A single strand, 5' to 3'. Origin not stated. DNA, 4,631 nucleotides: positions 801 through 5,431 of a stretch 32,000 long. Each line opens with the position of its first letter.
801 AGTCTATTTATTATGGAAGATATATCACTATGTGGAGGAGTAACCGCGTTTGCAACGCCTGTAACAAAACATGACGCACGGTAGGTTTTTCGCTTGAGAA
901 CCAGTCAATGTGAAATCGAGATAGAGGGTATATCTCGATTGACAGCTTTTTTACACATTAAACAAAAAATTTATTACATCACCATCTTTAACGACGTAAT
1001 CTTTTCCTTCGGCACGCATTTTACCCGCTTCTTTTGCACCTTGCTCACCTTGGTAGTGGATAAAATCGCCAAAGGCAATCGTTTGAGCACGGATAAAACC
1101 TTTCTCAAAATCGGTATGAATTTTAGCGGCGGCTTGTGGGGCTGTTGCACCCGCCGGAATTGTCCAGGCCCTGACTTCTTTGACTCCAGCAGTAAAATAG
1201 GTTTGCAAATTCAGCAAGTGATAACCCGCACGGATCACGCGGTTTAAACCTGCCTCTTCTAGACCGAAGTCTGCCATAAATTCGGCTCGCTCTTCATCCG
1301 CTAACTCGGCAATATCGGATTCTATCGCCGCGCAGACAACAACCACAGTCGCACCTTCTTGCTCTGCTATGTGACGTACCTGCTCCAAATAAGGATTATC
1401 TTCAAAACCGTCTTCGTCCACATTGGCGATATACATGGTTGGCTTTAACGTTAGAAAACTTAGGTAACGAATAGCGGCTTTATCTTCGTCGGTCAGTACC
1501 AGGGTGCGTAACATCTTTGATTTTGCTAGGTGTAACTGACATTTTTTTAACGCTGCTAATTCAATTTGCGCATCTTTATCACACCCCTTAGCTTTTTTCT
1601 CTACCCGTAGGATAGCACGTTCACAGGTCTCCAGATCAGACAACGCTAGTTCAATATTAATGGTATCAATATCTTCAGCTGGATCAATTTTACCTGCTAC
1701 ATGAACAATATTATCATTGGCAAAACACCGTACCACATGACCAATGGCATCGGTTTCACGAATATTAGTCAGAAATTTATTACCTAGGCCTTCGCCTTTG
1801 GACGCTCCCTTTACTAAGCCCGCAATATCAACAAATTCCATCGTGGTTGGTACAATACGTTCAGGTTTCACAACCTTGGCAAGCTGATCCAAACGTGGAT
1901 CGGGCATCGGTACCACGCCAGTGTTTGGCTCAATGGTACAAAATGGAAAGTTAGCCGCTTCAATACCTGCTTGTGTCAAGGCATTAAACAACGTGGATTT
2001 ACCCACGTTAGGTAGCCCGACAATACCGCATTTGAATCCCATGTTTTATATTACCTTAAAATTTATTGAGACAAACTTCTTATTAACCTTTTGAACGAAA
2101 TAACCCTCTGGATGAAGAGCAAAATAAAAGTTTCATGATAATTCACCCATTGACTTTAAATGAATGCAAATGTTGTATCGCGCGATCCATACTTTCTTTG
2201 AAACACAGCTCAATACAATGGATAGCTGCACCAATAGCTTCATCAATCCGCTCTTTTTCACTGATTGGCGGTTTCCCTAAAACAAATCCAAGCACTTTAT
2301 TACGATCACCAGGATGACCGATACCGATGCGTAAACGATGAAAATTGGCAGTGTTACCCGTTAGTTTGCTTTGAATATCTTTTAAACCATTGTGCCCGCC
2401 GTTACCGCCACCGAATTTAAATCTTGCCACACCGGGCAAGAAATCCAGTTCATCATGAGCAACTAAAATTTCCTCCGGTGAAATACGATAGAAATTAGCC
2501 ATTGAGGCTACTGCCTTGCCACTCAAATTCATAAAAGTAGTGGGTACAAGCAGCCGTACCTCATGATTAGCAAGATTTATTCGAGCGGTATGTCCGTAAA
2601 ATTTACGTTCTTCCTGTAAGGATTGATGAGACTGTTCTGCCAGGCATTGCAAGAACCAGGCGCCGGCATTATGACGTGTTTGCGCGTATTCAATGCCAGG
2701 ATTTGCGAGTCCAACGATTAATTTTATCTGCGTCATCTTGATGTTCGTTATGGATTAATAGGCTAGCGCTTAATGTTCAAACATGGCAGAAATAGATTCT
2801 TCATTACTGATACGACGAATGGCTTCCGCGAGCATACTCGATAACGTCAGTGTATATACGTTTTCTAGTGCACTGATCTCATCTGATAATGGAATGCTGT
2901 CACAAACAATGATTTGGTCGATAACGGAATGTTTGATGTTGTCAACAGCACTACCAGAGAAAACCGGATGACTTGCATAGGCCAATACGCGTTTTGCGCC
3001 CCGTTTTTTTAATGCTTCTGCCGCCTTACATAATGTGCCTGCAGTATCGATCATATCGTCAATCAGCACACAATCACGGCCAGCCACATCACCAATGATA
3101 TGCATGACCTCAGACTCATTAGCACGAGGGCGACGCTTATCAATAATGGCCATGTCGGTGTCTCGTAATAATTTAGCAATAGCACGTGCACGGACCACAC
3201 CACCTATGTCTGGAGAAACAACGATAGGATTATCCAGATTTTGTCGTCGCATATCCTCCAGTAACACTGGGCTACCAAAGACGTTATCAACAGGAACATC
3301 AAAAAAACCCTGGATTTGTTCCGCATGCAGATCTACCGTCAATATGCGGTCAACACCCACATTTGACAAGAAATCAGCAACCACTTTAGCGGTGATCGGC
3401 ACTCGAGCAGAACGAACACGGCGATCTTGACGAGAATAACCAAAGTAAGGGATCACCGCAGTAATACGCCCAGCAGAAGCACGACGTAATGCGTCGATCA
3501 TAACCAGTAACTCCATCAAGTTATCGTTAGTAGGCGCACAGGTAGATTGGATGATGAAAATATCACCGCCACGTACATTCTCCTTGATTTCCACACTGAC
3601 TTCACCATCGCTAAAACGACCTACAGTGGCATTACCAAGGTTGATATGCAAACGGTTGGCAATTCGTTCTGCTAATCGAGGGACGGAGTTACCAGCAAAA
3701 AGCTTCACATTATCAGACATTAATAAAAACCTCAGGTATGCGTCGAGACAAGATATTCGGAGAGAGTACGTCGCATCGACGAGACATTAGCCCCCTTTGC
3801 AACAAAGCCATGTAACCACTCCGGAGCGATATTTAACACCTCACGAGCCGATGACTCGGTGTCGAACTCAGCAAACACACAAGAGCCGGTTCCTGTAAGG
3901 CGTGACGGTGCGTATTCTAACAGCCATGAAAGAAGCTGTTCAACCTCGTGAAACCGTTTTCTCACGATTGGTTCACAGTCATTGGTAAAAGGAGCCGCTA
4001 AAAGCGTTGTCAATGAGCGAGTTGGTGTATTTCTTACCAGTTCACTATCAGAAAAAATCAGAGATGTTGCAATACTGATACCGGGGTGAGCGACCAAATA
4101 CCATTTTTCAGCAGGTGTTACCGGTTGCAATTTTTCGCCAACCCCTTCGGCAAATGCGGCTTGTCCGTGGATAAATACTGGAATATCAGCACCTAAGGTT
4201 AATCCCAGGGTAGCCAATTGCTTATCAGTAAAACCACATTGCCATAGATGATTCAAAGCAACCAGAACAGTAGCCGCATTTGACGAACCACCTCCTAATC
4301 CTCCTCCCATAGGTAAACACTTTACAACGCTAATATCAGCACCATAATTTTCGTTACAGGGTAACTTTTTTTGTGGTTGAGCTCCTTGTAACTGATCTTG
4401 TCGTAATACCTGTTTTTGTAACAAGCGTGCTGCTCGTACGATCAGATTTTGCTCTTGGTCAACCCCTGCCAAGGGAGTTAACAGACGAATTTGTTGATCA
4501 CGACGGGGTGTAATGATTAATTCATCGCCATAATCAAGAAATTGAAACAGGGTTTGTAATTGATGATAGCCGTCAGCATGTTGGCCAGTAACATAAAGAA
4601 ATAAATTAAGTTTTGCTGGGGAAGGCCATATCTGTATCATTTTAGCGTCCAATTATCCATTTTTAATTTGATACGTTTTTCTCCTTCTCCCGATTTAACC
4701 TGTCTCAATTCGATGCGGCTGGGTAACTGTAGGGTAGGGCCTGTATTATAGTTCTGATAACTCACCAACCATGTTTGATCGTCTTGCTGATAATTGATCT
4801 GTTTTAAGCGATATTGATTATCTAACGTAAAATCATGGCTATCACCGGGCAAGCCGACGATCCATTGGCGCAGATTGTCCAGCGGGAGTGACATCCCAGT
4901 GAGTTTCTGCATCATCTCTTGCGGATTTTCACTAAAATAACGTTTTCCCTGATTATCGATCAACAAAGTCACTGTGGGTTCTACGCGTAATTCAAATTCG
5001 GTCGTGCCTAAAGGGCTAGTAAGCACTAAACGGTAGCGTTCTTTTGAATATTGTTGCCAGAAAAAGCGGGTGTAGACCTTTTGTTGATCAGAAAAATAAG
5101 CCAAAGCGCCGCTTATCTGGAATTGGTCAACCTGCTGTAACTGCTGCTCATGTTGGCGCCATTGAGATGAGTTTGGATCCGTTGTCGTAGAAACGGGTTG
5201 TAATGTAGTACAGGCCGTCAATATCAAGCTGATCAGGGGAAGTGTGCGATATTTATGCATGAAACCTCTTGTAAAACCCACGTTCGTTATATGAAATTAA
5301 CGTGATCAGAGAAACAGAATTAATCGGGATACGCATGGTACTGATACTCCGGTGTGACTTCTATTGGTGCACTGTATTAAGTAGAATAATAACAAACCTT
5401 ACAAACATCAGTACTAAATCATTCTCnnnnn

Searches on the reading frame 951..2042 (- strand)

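Call 62: search_protein_families(library=ncbifam, proteins=[window:951-2042:-], max_evalue=0.00001)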
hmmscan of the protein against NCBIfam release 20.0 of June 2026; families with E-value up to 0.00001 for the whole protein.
window:951-2042:- (363 aa): 9 families
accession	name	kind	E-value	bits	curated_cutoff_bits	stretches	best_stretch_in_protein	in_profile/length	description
TIGR00092.1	TIGR00092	equivalog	2.6e-164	546.7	279.2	1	1-363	1-368/368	redox-regulated ATPase YchF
NF007171.0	PRK09602.1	subfamily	1.3e-38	132.9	387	1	3-255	3-270/397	YchF-related putative GTPase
NF008955.0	PRK12297.1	equivalog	1.9e-23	83.1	406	1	5-194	162-323/429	GTPase ObgE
NF008956.1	PRK12299.1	equivalog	5.6e-22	78.1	300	1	5-166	161-294/327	GTPase ObgE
TIGR02729.1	Obg_CgtA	equivalog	1.2e-21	77.1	280.25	1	5-159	160-291/329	Obg family GTPase CgtA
NF008954.1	PRK12296.1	equivalog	3.4e-17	62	377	1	6-135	163-269/470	GTPase ObgE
TIGR03156.1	GTP_HflX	equivalog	5.4e-07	28.8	216.75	1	4-48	191-235/351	GTPase HflX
TIGR00437.1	feoB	equivalog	7.1e-07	28.3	315.65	1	9-47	1-39/594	ferrous iron transport protein B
TIGR00231.1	small_GTP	domain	2.6e-06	27.3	42.5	0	3-103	4-90/164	GTP-binding protein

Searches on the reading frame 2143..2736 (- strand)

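Call 62: search_protein_families(library=ncbifam, proteins=[window:2143-2736:-], max_evalue=0.00001)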
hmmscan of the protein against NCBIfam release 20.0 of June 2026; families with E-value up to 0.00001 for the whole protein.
window:2143-2736:- (197 aa): 1 family
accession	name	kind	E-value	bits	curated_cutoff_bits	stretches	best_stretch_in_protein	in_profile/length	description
TIGR00447.2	pth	equivalog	3.5e-56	189.7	100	1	5-177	1-171/172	aminoacyl-tRNA hydrolase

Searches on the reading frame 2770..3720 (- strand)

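Call 62: search_protein_families(library=ncbifam, proteins=[window:2770-3720:-], max_evalue=0.00001)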
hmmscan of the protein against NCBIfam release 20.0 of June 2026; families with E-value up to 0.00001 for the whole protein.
window:2770-3720:- (316 aa): 12 families
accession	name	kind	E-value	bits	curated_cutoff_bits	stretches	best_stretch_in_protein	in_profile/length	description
NF002320.0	PRK01259.1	subfamily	4.8e-157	522.3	297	1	3-315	5-315/316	ribose-phosphate diphosphokinase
NF003428.0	PRK04923.1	equivalog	1.6e-145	484.2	536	1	3-314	5-317/319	ribose-phosphate diphosphokinase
TIGR01251.1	ribP_PPkin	subfamily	5.6e-123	409.8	113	1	6-315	2-309/309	ribose-phosphate diphosphokinase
NF002618.0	PRK02269.1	equivalog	4.8e-118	394.4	460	1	4-315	5-317/321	ribose-phosphate diphosphokinase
NF002758.0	PRK02812.1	equivalog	5.8e-117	390.5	518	1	3-314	20-329/330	ribose-phosphate pyrophosphokinase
NF002844.0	PRK03092.1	equivalog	2.2e-102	342.6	438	1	4-315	11-323/326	ribose-phosphate diphosphokinase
NF002686.0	PRK02458.1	equivalog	1.4e-97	327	506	1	3-316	8-318/323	ribose-phosphate diphosphokinase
NF001815.0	PRK00553.1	equivalog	1.6e-88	297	484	1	8-315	13-322/332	ribose-phosphate pyrophosphokinase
NF002095.0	PRK00934.1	equivalog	1.2e-66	224.8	296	1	8-278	4-269/287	ribose-phosphate diphosphokinase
NF005537.0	PRK07199.1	subfamily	4.5e-47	160.6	322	1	15-298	13-295/301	ribose-phosphate diphosphokinase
NF005299.0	PRK06827.1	subfamily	1.6e-46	158.8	327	1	31-314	58-368/383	phosphoribosylpyrophosphate synthetase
NF002620.0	PRK02277.1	subfamily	2.5e-06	27.3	115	1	154-263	76-187/201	orotate phosphoribosyltransferase-like protein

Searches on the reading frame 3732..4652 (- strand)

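Call 62: search_protein_families(library=ncbifam, proteins=[window:3732-4652:-], max_evalue=0.00001)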
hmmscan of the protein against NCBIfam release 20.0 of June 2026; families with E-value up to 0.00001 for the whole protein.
window:3732-4652:- (306 aa): 7 families
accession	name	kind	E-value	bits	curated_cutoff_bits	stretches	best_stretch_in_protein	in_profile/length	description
TIGR00154.1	ispE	equivalog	1.1e-101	340.3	138.7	1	8-296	4-291/294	4-(cytidine 5'-diphospho)-2-C-methyl-D-erythritol kinase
NF011202.0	PRK14608.1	equivalog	1.3e-48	165.8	204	1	11-272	14-274/294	4-(cytidine 5'-diphospho)-2-C-methyl-D-erythritol kinase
NF011205.0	PRK14611.1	equivalog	3.6e-35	121.8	364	1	10-262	5-251/275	4-(cytidine 5'-diphospho)-2-C-methyl-D-erythritol kinase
NF002870.0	PRK03188.1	equivalog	1.2e-33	116.1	286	1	11-209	15-199/310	4-(cytidine 5'-diphospho)-2-C-methyl-D-erythritol kinase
NF003216.0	PRK04181.1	equivalog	5.9e-25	88.5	191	1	13-201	7-184/257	4-(cytidine 5'-diphospho)-2-C-methyl-D-erythritol kinase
NF011207.0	PRK14613.1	equivalog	3.8e-22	78.9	359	1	11-273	3-280/297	4-(cytidine 5'-diphospho)-2-C-methyl-D-erythritol kinase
NF004568.0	PRK05905.1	equivalog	1.2e-09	38.2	321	1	106-208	91-197/261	4-(cytidine 5'-diphospho)-2-C-methyl-D-erythritol kinase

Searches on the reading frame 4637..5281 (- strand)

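Call 62: search_protein_families(library=ncbifam, proteins=[window:4637-5281:-], max_evalue=0.00001)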
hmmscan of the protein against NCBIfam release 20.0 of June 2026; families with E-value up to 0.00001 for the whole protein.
window:4637-5281:- (214 aa): 2 families
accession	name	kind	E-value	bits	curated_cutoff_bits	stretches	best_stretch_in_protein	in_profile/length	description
TIGR00548.1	lolB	equivalog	2.8e-61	206.6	59.6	1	16-212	9-201/202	lipoprotein insertase outer membrane protein LolB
NF053559.1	LolB1_Flavo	equivalog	3.9e-06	26.5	50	0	154-212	173-233/244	lipoprotein insertase outer membrane protein LolB1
